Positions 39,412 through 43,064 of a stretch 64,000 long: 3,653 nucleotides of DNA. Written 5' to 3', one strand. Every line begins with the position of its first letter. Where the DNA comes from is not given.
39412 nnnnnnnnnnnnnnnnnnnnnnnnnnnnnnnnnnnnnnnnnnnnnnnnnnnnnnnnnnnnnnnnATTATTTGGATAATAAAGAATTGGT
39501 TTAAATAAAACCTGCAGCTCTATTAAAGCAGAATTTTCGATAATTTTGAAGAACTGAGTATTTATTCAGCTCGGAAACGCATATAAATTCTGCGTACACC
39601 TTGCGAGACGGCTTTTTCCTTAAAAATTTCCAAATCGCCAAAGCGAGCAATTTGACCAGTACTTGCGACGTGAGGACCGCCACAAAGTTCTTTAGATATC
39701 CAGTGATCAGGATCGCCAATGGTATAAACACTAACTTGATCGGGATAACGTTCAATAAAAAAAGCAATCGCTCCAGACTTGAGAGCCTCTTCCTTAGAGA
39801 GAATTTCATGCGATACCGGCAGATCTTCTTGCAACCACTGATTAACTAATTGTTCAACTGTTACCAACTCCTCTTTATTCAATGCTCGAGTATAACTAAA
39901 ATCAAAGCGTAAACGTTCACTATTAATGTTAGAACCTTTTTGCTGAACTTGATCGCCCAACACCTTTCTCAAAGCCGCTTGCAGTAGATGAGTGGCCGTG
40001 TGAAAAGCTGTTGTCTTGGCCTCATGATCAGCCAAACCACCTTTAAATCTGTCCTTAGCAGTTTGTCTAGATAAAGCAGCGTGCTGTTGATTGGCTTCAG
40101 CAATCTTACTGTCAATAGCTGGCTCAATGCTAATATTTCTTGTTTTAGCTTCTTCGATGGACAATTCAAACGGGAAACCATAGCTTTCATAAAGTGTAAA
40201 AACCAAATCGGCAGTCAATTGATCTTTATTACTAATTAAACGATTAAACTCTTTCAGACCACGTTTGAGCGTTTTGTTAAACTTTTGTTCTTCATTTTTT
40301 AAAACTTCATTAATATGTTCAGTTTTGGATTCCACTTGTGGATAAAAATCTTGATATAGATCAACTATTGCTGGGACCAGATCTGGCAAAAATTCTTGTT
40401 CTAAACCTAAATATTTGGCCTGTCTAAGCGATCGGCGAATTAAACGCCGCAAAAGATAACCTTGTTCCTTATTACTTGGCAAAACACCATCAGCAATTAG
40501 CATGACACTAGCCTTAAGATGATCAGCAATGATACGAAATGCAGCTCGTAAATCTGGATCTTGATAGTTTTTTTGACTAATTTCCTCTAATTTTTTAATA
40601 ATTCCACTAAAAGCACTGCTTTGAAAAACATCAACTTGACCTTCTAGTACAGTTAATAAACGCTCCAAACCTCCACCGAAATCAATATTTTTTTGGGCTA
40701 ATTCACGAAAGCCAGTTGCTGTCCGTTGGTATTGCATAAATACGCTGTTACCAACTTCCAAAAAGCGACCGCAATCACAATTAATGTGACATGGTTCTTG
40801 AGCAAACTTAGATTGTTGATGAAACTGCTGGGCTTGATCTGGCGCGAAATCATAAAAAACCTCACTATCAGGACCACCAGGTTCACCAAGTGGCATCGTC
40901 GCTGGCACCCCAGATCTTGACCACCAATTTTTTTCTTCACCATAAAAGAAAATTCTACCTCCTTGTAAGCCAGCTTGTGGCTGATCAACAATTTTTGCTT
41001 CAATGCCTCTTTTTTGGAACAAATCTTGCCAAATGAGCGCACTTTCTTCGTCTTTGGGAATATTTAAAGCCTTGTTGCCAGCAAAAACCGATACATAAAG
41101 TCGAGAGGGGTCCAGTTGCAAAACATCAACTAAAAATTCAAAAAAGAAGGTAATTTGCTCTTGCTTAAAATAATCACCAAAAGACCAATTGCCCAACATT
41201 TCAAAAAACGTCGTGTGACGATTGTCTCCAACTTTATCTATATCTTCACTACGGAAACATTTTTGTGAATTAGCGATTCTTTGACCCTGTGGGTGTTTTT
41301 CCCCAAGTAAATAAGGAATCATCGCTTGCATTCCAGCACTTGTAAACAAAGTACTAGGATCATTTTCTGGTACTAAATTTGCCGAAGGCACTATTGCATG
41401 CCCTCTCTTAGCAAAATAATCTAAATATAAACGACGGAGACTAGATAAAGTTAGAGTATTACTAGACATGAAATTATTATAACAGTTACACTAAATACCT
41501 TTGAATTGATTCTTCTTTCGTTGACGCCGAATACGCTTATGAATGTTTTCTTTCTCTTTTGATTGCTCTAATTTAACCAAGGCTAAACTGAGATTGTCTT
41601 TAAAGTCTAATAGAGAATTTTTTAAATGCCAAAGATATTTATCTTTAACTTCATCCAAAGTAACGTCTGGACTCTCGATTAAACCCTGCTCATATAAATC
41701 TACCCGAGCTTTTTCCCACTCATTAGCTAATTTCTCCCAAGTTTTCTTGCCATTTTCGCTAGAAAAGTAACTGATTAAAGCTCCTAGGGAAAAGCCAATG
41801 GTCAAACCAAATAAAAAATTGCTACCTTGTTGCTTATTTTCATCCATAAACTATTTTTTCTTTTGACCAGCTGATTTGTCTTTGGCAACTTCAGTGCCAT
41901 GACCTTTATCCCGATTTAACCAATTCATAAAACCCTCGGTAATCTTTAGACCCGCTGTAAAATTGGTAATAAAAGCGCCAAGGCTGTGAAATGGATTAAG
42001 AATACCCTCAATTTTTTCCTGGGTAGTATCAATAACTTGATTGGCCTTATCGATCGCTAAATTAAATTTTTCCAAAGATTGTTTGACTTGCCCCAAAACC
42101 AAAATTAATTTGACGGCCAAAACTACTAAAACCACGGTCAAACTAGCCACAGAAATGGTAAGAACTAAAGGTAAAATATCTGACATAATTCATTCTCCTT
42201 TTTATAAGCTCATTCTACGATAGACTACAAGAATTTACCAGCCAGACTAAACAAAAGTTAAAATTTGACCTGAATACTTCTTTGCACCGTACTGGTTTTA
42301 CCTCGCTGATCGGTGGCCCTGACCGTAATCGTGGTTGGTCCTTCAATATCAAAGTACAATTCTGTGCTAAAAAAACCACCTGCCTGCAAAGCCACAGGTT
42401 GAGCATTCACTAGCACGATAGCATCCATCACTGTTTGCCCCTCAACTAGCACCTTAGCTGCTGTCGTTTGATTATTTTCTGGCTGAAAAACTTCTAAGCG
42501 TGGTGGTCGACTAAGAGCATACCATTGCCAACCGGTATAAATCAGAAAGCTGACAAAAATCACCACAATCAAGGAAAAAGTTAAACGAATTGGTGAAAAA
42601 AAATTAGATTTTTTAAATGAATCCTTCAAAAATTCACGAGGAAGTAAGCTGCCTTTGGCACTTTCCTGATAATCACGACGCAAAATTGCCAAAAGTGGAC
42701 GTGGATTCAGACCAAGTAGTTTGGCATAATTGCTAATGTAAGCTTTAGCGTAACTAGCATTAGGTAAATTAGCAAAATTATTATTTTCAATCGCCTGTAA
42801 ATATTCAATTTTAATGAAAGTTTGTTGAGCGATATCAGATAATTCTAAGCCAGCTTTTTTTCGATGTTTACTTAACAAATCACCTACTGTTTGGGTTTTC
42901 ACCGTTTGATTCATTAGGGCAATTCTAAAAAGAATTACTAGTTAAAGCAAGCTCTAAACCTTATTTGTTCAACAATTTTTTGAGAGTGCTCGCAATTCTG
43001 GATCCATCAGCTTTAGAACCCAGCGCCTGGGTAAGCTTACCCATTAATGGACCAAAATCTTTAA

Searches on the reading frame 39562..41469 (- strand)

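Call 20: search_protein_families(library=pfam, proteins=[window:39562-41469:-], max_evalue=0.0001)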
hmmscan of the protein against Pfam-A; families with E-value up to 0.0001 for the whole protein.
window:39562-41469:- (635 aa): 2 families
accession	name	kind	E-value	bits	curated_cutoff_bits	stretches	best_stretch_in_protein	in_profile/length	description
PF01411.24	tRNA-synt_2c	-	5.6e-121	405.2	30.3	1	11-498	2-464/552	tRNA synthetases class II (A)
PF07973.19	tRNA_SAD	-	1.3e-13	51.1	24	1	579-629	1-44/44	Threonyl and Alanyl tRNA synthetase second additional domain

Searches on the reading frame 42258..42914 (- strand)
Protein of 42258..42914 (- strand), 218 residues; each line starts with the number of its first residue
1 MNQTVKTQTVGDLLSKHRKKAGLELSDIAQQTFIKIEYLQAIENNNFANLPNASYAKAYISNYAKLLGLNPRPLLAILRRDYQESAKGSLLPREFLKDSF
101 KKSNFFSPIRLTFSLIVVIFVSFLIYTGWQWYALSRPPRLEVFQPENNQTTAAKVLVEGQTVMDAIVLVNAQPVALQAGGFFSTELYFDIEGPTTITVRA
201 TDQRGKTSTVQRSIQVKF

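Call 20: search_protein_families(library=pfam, proteins=[window:42258-42914:-], max_evalue=0.0001)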
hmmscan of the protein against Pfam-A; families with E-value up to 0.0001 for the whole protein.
window:42258-42914:- (218 aa): 3 families
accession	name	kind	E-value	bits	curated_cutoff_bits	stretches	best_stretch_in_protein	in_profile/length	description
PF13413.12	HTH_25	-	5.2e-20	71.5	24.6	1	14-73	2-61/62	Helix-turn-helix domain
PF09136.16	Glucodextran_B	-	1.2e-10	41.6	27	1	138-217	1-82/83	Glucodextranase, domain B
PF12844.13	HTH_19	-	4.2e-05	23.8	30.2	1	13-74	3-58/64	Helix-turn-helix domain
